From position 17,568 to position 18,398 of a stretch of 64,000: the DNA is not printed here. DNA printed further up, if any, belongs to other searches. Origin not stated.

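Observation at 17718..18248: SPFH/band-7 (stomatin/HflKC-like) protein encoded between portal and scaffold genes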

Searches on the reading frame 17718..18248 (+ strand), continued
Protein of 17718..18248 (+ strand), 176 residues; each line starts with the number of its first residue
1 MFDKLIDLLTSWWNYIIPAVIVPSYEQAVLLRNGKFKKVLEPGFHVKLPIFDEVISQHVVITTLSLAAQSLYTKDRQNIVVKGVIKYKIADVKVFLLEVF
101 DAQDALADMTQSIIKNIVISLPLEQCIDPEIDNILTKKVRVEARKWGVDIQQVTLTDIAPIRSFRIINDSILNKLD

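Call 52: find_homologous_proteins(query=A2, max_evalue=0.00001)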
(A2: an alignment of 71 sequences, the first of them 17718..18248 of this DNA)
Query A2 (71 sequences) (176 aa, profile of the alignment): 812 proteins with E <= 0.00001 among 3102 candidates; the best 120 are listed.
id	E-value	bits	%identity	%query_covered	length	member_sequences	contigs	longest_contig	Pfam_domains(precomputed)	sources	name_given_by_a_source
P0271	5.1e-74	266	67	100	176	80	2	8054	PF01145.32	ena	-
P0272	5.6e-74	265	66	100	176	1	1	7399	PF01145.32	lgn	-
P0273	1.4e-73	264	73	100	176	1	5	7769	PF01145.32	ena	-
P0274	1.7e-73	264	69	100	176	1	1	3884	PF01145.32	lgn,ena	-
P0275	1.8e-73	264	66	100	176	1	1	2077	PF01145.32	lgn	-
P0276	4.8e-73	262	65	100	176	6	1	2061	PF01145.32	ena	-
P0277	5.2e-73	262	68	100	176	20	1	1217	PF01145.32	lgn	-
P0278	6.2e-73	262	68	100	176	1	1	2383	PF01145.32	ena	-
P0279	7.1e-73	262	70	100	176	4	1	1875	PF01145.32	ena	-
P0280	9.0e-73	261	70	100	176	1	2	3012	PF01145.32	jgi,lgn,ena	-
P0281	9.1e-73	261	74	100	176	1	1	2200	PF01145.32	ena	-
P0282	1.0e-72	261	67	100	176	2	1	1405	PF01145.32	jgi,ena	-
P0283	1.4e-72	261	68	100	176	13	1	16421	PF01145.32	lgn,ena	-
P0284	1.5e-72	261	68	100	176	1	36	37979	PF01145.32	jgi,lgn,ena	jgi:regulator of protease activity HflC (stomatin/prohibitin superfamily)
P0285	1.7e-72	261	69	100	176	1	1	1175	PF01145.32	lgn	-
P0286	1.8e-72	261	66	100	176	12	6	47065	PF01145.32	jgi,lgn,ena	jgi:regulator of protease activity HflC (stomatin/prohibitin superfamily)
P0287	1.8e-72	261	73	100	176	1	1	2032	PF01145.32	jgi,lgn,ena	jgi:regulator of protease activity HflC (stomatin/prohibitin superfamily)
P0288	2.1e-72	260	70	100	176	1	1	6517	PF01145.32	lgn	-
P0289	2.4e-72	260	74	100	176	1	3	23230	PF01145.32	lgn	-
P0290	2.5e-72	260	70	100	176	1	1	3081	PF01145.32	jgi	jgi:regulator of protease activity HflC (stomatin/prohibitin superfamily)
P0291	2.8e-72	260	69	100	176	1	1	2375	PF01145.32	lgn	-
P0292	2.9e-72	260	69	100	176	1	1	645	PF01145.32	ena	-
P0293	3.1e-72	260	66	100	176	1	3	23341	PF01145.32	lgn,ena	-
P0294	4.2e-72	259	73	100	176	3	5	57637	PF01145.32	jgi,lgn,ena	jgi:regulator of protease activity HflC (stomatin/prohibitin superfamily)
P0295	4.4e-72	259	75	100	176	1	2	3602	PF01145.32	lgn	-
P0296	4.5e-72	259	67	100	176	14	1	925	PF01145.32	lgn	-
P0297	5.2e-72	259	73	100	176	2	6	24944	PF01145.32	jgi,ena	-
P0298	5.2e-72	259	71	100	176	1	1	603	PF01145.32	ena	-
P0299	5.7e-72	259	70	100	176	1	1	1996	PF01145.32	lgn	-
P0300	7.8e-72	258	68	100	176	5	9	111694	PF01145.32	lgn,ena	-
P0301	7.9e-72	258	70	100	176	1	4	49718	PF01145.32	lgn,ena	-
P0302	8.0e-72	258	74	100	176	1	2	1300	PF01145.32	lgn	-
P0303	8.7e-72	258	73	100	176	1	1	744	PF01145.32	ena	-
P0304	8.8e-72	258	67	100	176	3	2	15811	PF01145.32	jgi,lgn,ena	jgi:regulator of protease activity HflC (stomatin/prohibitin superfamily)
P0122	1.1e-71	258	70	100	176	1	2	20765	PF01145.32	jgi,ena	jgi:regulator of protease activity HflC (stomatin/prohibitin superfamily)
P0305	1.1e-71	258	70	100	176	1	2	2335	PF01145.32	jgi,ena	jgi:regulator of protease activity HflC (stomatin/prohibitin superfamily)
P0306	1.1e-71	258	71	100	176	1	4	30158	PF01145.32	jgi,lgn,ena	jgi:regulator of protease activity HflC (stomatin/prohibitin superfamily)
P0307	1.1e-71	258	70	100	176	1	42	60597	PF01145.32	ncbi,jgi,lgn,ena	jgi:regulator of protease activity HflC (stomatin/prohibitin superfamily)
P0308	1.2e-71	258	70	100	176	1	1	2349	PF01145.32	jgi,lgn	jgi:regulator of protease activity HflC (stomatin/prohibitin superfamily)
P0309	1.2e-71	258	70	100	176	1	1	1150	PF01145.32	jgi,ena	jgi:regulator of protease activity HflC (stomatin/prohibitin superfamily)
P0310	1.2e-71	258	71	100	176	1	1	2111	PF01145.32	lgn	-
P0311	1.3e-71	258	70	100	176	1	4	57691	PF01145.32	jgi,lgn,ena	jgi:regulator of protease activity HflC (stomatin/prohibitin superfamily)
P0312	1.4e-71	258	76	100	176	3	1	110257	PF01145.32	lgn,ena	-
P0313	1.4e-71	258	66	100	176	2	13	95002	PF01145.32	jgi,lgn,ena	-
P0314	1.8e-71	257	77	100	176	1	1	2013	PF01145.32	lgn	-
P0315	1.9e-71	257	69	100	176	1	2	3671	PF01145.32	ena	-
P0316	2.0e-71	257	73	100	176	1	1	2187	PF01145.32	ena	-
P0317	2.0e-71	257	70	100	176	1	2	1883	PF01145.32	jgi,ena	-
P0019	2.0e-71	257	86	100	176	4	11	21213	PF01145.32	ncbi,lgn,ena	-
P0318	2.8e-71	257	74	100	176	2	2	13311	PF01145.32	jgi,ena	jgi:regulator of protease activity HflC (stomatin/prohibitin superfamily)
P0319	2.9e-71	257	76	100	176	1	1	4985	PF01145.32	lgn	-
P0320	3.0e-71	257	72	100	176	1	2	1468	PF01145.32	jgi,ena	jgi:regulator of protease activity HflC (stomatin/prohibitin superfamily)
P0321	3.0e-71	257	70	100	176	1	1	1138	PF01145.32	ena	-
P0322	3.7e-71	256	74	100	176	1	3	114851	PF01145.32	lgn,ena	-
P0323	3.7e-71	256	72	100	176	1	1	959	PF01145.32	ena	-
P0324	4.0e-71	256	74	100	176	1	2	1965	PF01145.32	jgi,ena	jgi:regulator of protease activity HflC (stomatin/prohibitin superfamily)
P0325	4.0e-71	256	70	100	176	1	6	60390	PF01145.32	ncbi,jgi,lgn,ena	jgi:regulator of protease activity HflC (stomatin/prohibitin superfamily)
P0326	4.2e-71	256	75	100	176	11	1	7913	PF01145.32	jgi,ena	jgi:membrane protease subunit HflK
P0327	4.2e-71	256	70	100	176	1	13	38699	PF01145.32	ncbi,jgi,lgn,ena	jgi:regulator of protease activity HflC (stomatin/prohibitin superfamily)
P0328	4.3e-71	256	65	100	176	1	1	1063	PF01145.32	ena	-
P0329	4.6e-71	256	72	100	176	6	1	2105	PF01145.32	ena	-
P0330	5.1e-71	256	70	100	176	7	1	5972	PF01145.32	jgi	-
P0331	5.4e-71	256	70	100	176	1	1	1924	PF01145.32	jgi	jgi:regulator of protease activity HflC (stomatin/prohibitin superfamily)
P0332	5.6e-71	256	75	100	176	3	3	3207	PF01145.32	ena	-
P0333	5.7e-71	256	67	100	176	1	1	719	PF01145.32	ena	-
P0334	5.9e-71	256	65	100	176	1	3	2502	PF01145.32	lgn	-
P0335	5.9e-71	256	76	100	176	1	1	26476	PF01145.32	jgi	jgi:regulator of protease activity HflC (stomatin/prohibitin superfamily)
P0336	6.1e-71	256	67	100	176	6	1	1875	PF01145.32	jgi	jgi:regulator of protease activity HflC (stomatin/prohibitin superfamily)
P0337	6.7e-71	255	70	100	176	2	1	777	PF01145.32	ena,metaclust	metaclust:\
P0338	7.1e-71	255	67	100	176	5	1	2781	PF01145.32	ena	-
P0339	7.2e-71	255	74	100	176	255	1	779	PF01145.32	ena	-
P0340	7.8e-71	255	74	100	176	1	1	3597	PF01145.32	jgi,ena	-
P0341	7.8e-71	255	76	100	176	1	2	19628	PF01145.32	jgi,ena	jgi:regulator of protease activity HflC (stomatin/prohibitin superfamily)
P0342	8.1e-71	255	68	100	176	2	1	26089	PF01145.32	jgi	jgi:membrane protease subunit HflC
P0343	8.2e-71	255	67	100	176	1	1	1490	PF01145.32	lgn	-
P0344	8.3e-71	255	76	100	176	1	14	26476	PF01145.32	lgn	-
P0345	8.3e-71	255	76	100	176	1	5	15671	PF01145.32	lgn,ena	-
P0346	8.3e-71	255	70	100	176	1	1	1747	PF01145.32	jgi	-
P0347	8.5e-71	255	72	100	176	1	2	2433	PF01145.32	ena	-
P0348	8.8e-71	255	73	100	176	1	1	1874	PF01145.32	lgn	-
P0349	8.8e-71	255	72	100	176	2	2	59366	PF01145.32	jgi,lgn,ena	-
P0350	8.8e-71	255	72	100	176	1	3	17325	PF01145.32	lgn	-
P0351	9.0e-71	255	69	100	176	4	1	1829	PF01145.32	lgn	-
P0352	9.0e-71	255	77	100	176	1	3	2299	PF01145.32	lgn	-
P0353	9.1e-71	255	73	100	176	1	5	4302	PF01145.32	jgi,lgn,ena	jgi:regulator of protease activity HflC (stomatin/prohibitin superfamily)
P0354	9.6e-71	255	72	100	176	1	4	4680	PF01145.32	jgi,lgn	jgi:regulator of protease activity HflC (stomatin/prohibitin superfamily)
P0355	9.8e-71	255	71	100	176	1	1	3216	PF01145.32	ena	-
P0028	9.9e-71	255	85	100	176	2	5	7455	PF01145.32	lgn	-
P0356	1.0e-70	255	53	97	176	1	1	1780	PF01145.32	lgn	-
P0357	1.0e-70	255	74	100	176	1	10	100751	PF01145.32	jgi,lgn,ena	jgi:regulator of protease activity HflC (stomatin/prohibitin superfamily)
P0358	1.0e-70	255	69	100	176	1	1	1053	PF01145.32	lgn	-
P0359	1.1e-70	255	74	100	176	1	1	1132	PF01145.32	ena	-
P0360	1.2e-70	255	74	100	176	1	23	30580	PF01145.32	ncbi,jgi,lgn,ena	jgi:regulator of protease activity HflC (stomatin/prohibitin superfamily)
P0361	1.2e-70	255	76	100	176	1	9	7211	PF01145.32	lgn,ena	-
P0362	1.4e-70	254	70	100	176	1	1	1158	PF01145.32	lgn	-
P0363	1.4e-70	254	70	100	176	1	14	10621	PF01145.32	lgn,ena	-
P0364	1.4e-70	254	69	100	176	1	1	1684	PF01145.32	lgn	-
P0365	1.4e-70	254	74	100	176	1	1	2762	PF01145.32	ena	-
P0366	1.4e-70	254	75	100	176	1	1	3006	PF01145.32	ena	-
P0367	1.5e-70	254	74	100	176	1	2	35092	PF01145.32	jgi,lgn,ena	jgi:regulator of protease activity HflC (stomatin/prohibitin superfamily)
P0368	1.5e-70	254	70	100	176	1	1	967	PF01145.32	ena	-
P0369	1.6e-70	254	70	100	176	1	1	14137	PF01145.32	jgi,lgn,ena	-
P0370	1.6e-70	254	71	100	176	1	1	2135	PF01145.32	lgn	-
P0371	1.7e-70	254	73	100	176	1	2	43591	PF01145.32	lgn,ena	-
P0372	1.8e-70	254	70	100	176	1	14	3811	PF01145.32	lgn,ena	-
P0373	1.8e-70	254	70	100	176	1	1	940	PF01145.32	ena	-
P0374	1.9e-70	254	73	100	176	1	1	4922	PF01145.32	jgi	-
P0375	1.9e-70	254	74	100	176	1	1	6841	PF01145.32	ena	-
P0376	2.0e-70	254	72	100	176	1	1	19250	PF01145.32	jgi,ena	-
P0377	2.0e-70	254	72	100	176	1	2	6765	PF01145.32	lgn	-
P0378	2.0e-70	254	70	100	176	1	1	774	PF01145.32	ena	-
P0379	2.0e-70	254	74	100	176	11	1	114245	PF01145.32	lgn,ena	-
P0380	2.0e-70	254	70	100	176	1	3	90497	PF01145.32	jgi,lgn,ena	jgi:regulator of protease activity HflC (stomatin/prohibitin superfamily)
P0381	2.1e-70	254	70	100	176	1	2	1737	PF01145.32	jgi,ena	jgi:regulator of protease activity HflC (stomatin/prohibitin superfamily)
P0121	2.2e-70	254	74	100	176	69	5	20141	PF01145.32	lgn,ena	-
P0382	2.3e-70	254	75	100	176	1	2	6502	PF01145.32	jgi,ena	jgi:regulator of protease activity HflC (stomatin/prohibitin superfamily)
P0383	2.3e-70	254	76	100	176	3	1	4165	PF01145.32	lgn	-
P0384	2.4e-70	254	73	100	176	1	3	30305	PF01145.32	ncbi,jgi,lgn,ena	jgi:regulator of protease activity HflC (stomatin/prohibitin superfamily)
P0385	2.4e-70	254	68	100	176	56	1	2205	PF01145.32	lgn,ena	-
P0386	2.4e-70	254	74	100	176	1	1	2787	PF01145.32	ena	-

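Call 53: get_annotated_region(hit=H1, flank=7000)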
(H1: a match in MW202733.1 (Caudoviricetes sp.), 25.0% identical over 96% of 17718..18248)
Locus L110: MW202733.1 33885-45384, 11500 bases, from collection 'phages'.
description: Podoviridae sp. isolate ctgrD200, complete genome.
organism: Caudoviricetes sp. (NCBI taxid 2832643)
taxonomy: Viruses; Duplodnaviria; Heunggongvirae; Uroviricota; Caudoviricetes
host: -; source: Manatee Spring; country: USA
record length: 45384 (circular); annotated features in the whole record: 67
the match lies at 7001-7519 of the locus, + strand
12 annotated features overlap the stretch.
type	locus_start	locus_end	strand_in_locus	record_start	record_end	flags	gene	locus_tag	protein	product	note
CDS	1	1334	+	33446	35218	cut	-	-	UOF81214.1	hypothetical protein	-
CDS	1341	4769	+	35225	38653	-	-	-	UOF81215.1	hypothetical protein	-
CDS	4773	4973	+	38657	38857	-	-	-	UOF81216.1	hypothetical protein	-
CDS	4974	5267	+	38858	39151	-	-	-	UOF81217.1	hypothetical protein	-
CDS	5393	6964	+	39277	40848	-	-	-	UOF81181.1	terminase large subunit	-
CDS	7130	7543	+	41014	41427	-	-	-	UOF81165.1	prohibitin-like protein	-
CDS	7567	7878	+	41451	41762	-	-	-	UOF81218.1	hypothetical protein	-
CDS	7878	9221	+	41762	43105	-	-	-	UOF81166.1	ig-like domain (group 1)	-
CDS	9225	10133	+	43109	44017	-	-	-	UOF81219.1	putative transglutaminase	-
CDS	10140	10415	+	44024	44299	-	-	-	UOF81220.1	hypothetical protein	-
CDS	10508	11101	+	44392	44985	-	-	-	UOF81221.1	hypothetical protein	-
CDS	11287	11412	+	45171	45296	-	-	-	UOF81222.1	hypothetical protein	-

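Call 54: find_encoding_contigs(protein=P0127, flank=8000, max_places=2)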
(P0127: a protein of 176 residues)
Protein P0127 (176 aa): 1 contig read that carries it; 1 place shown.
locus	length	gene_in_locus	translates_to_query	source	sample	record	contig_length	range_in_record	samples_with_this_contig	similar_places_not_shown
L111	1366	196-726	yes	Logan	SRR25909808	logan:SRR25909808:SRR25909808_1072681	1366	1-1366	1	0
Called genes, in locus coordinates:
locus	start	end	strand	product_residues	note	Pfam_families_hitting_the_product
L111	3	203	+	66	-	?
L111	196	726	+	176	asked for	PF01145:Band_7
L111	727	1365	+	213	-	?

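Call 55: find_encoding_contigs(protein=P0129, flank=8000, max_places=2)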
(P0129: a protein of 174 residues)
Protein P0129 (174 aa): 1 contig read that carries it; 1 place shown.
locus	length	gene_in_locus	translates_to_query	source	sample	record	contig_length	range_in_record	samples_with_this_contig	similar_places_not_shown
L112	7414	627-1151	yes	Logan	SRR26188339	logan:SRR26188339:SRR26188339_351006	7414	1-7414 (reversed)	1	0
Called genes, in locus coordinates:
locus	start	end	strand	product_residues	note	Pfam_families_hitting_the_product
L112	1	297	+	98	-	?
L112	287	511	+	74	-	-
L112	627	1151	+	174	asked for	PF01145:Band_7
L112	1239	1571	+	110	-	-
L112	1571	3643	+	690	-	-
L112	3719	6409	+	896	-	-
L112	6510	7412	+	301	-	?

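Call 56: find_encoding_contigs(protein=P0150, flank=8000, max_places=2)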
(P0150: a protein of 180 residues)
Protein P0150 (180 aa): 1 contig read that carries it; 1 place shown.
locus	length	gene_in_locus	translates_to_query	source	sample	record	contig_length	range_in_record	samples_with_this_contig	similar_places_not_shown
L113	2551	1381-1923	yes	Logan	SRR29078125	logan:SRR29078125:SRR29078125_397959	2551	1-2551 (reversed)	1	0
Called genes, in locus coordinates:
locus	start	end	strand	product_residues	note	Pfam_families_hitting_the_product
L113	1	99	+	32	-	?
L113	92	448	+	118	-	-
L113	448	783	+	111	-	-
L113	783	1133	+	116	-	-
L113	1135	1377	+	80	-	-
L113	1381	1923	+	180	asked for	PF01145:Band_7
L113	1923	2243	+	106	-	-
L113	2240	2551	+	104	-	?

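Call 58: search_protein_families(library=phrogs, proteins=[L106:960-3839:+, L111:727-1365:+, L112:1239-1571:+, L101:7175-7603:+, L101:7588-8001:+, L102:8525-8968:+, L074:7202-7768:+, L103:6455-6940:+, L103:6993-7817:+, L074:9848-10255:+], max_evalue=0.001)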
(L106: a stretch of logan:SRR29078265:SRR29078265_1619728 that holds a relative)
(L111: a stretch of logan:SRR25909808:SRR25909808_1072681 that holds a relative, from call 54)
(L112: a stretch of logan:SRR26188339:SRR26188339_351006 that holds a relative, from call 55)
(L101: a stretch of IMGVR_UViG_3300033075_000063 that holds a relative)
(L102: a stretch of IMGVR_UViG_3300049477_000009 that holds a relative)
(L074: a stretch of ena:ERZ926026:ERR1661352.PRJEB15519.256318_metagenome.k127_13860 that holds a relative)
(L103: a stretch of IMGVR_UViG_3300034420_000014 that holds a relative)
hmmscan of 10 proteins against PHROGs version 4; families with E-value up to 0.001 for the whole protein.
L106:960-3839:+ (960 aa): 0 families

L111:727-1365:+ (213 aa): 1 family
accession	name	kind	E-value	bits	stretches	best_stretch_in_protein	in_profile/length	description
phrog_2197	-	other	1.2e-58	198.8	1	24-209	15-199/200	GTP cyclohydrolase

L112:1239-1571:+ (110 aa): 0 families

L101:7175-7603:+ (142 aa): 6 families
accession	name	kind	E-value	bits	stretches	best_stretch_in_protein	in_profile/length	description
phrog_33534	-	unknown function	1e-28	100.2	1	61-136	3-84/94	-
phrog_7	-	lysis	1.8e-20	73.6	1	4-119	558-673/873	endolysin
phrog_13211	-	tail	6.6e-15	55.2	1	17-134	763-883/887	baseplate hub subunit and tail lysozyme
phrog_430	-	tail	3.1e-08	33.5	1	3-132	166-283/868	baseplate hub subunit and tail lysozyme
phrog_15410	-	unknown function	1.1e-07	32.2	1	17-131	186-308/311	-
phrog_2083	-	head and packaging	2.7e-05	23.9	1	2-135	761-900/908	internal virion lysozyme motif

L101:7588-8001:+ (137 aa): 1 family
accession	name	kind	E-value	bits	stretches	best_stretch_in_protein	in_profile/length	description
phrog_2524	-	unknown function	2.5e-22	80.2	1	7-135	4-126/142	-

L102:8525-8968:+ (147 aa): 0 families

L074:7202-7768:+ (188 aa): 0 families

L103:6455-6940:+ (161 aa): 5 families
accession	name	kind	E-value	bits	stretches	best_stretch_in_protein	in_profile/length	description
phrog_465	-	lysis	7.9e-12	46.1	1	14-131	51-165/292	endolysin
phrog_2649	-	lysis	8.2e-12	46.5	1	21-131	15-127/261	endolysin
phrog_6523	-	lysis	8.2e-10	39.9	1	43-133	42-131/255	endolysin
phrog_5115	-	moron, auxiliary metabolic gene and host takeover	5.5e-07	30.1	1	23-131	20-121/283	ferredoxin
phrog_15351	-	lysis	9.2e-06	26.2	1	47-130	50-135/289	endolysin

L103:6993-7817:+ (274 aa): 3 families
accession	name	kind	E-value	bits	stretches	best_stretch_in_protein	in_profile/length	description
phrog_7339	-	DNA, RNA and nucleotide metabolism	8.1e-13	49.3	1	6-200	20-201/263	DNA repair exonuclease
phrog_1649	-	other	1.2e-05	25.2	0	5-118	25-108/308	metallo-phosphoesterase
phrog_221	-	other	0.00015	22.1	1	11-119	107-209/367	metallo-phosphoesterase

L074:9848-10255:+ (135 aa): 1 family
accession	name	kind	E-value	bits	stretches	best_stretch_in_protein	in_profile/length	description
phrog_2524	-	unknown function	4.3e-28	98.9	1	4-133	4-129/142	-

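Call 59: search_protein_families(library=pfam, proteins=[L106:960-3839:+, L111:727-1365:+, L112:1239-1571:+, L101:7175-7603:+, L101:7588-8001:+, L102:8525-8968:+, L074:7202-7768:+, L103:6455-6940:+, L103:6993-7817:+, L074:9848-10255:+], max_evalue=0.01)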
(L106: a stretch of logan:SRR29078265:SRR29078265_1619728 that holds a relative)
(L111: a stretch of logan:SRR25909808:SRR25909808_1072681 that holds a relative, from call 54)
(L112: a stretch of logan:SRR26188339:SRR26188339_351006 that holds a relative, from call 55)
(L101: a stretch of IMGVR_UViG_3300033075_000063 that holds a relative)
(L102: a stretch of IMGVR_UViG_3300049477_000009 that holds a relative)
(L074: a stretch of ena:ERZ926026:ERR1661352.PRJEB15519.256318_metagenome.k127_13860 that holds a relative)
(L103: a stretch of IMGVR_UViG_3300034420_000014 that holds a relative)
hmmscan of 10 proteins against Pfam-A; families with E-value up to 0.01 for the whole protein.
L106:960-3839:+ (960 aa): 0 families

L111:727-1365:+ (213 aa): 1 family
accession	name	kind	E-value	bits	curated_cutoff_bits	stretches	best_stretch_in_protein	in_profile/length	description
PF01227.27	GTP_cyclohydroI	-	1.7e-50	171.4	27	1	30-208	3-178/179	GTP cyclohydrolase I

L112:1239-1571:+ (110 aa): 0 families

L101:7175-7603:+ (142 aa): 1 family
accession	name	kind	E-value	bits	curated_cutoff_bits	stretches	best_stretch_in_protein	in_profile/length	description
PF00959.24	Phage_lysozyme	-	3.1e-14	53.8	22.3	1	12-125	4-113/125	Phage lysozyme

L101:7588-8001:+ (137 aa): 0 families

L102:8525-8968:+ (147 aa): 0 families

L074:7202-7768:+ (188 aa): 0 families

L103:6455-6940:+ (161 aa): 1 family
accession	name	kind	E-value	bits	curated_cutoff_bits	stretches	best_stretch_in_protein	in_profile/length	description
PF13539.11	Peptidase_M15_4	-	3.1e-09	37.7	25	1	75-131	5-70/70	D-alanyl-D-alanine carboxypeptidase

L103:6993-7817:+ (274 aa): 1 family
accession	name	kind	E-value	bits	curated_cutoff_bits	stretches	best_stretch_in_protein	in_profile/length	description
PF00149.33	Metallophos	-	1.1e-07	33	21.5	1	17-167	2-116/191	Calcineurin-like phosphoesterase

L074:9848-10255:+ (135 aa): 0 families

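Call 65: find_related_loci(query=window:17718-18248:+, collection=genome_contigs, flank=6000)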
Query window:17718-18248:+ (176 aa) in genome_contigs; peptide patterns used: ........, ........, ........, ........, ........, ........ (x = any residue, [..] = any of these).
33 stretches matched a pattern, but none encodes a relative of the query by tblastn (E <= 1e-3).
